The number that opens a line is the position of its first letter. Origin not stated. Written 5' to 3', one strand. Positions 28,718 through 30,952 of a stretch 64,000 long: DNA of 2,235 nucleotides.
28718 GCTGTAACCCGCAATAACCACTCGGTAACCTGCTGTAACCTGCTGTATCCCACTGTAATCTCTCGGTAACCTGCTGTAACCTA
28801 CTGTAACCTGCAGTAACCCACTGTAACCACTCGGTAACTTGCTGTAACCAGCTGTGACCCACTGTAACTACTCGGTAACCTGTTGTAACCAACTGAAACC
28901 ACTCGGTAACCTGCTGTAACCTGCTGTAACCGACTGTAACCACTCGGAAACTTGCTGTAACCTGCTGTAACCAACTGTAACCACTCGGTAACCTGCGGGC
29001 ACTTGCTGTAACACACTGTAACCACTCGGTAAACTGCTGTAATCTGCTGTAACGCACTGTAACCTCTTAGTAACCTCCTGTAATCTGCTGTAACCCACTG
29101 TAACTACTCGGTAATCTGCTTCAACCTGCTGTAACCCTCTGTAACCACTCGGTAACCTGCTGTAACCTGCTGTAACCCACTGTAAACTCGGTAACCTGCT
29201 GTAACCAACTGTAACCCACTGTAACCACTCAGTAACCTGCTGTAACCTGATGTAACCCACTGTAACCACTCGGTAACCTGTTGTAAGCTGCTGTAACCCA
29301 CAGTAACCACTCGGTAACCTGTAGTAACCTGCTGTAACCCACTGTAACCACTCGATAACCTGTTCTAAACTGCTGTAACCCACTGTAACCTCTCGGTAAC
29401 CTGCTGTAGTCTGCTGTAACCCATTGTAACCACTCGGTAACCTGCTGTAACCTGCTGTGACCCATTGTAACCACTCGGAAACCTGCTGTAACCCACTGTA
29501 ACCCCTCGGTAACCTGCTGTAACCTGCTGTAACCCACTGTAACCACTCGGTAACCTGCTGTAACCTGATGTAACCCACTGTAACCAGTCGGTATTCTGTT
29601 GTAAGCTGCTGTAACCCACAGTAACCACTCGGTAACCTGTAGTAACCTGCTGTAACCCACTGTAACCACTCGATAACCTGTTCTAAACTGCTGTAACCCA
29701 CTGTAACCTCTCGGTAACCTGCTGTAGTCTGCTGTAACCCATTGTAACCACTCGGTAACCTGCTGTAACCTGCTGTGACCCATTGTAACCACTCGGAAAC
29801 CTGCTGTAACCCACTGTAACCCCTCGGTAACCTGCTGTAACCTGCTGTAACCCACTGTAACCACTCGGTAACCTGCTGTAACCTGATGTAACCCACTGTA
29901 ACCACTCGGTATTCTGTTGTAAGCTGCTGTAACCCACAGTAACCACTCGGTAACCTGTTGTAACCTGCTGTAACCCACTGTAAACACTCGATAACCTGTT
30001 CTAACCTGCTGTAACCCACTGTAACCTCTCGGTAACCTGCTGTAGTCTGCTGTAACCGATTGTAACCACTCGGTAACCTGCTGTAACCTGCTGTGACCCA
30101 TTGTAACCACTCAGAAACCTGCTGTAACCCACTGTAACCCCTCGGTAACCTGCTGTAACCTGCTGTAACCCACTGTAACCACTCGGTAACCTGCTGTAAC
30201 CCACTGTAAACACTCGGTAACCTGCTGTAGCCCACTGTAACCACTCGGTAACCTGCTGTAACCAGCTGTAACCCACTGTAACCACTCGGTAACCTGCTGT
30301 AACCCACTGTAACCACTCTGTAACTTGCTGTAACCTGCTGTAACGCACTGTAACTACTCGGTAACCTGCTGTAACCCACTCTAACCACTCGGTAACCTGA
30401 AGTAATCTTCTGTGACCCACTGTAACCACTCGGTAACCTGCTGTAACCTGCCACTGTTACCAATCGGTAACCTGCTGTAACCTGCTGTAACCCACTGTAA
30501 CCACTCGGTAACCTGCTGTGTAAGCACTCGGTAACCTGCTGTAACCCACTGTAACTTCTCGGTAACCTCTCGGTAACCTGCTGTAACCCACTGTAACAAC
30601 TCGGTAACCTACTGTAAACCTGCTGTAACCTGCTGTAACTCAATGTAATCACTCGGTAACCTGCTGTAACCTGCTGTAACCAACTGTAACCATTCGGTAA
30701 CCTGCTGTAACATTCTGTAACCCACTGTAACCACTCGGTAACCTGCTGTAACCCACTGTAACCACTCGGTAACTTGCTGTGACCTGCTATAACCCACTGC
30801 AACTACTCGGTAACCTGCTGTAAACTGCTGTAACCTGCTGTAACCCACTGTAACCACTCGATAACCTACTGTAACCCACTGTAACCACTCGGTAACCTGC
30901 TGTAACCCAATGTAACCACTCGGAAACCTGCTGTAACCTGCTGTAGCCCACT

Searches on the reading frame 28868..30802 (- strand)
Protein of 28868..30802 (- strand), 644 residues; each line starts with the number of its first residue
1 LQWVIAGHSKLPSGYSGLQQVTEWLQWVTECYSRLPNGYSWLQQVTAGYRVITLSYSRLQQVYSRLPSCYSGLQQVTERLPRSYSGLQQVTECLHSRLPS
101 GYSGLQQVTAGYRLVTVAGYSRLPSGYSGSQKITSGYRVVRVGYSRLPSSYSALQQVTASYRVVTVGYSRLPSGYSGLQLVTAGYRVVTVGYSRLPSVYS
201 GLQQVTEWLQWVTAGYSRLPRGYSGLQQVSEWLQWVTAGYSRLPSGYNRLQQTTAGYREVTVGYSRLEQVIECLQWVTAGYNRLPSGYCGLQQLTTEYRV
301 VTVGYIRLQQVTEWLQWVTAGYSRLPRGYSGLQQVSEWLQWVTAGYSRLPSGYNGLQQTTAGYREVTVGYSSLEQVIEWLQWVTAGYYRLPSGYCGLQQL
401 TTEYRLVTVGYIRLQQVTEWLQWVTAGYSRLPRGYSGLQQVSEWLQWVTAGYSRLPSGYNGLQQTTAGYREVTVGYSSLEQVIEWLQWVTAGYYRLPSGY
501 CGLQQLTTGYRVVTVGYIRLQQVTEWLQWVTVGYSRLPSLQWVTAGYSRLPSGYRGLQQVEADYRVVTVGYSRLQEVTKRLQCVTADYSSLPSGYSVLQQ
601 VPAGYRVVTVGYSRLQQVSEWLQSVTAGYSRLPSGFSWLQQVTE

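Call 63: search_protein_families(library=pfam, proteins=[window:28868-30802:-], max_evalue=0.01)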
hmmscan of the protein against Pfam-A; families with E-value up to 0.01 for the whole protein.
window:28868-30802:- (644 aa): 3 families
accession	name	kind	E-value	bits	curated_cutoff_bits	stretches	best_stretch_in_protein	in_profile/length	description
PF10791.14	F1F0-ATPsyn_F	-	2.1e-07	31.8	24.7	0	300-346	14-60/92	Mitochondrial F1-F0 ATP synthase subunit F of fungi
PF10588.14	NADH-G_4Fe-4S_3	-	0.0052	16.7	27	0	286-300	22-36/40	NADH-ubiquinone oxidoreductase-G iron-sulfur binding region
PF02198.23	SAM_PNT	-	0.0054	17.1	24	0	19-33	23-37/83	Sterile alpha motif (SAM)/Pointed domain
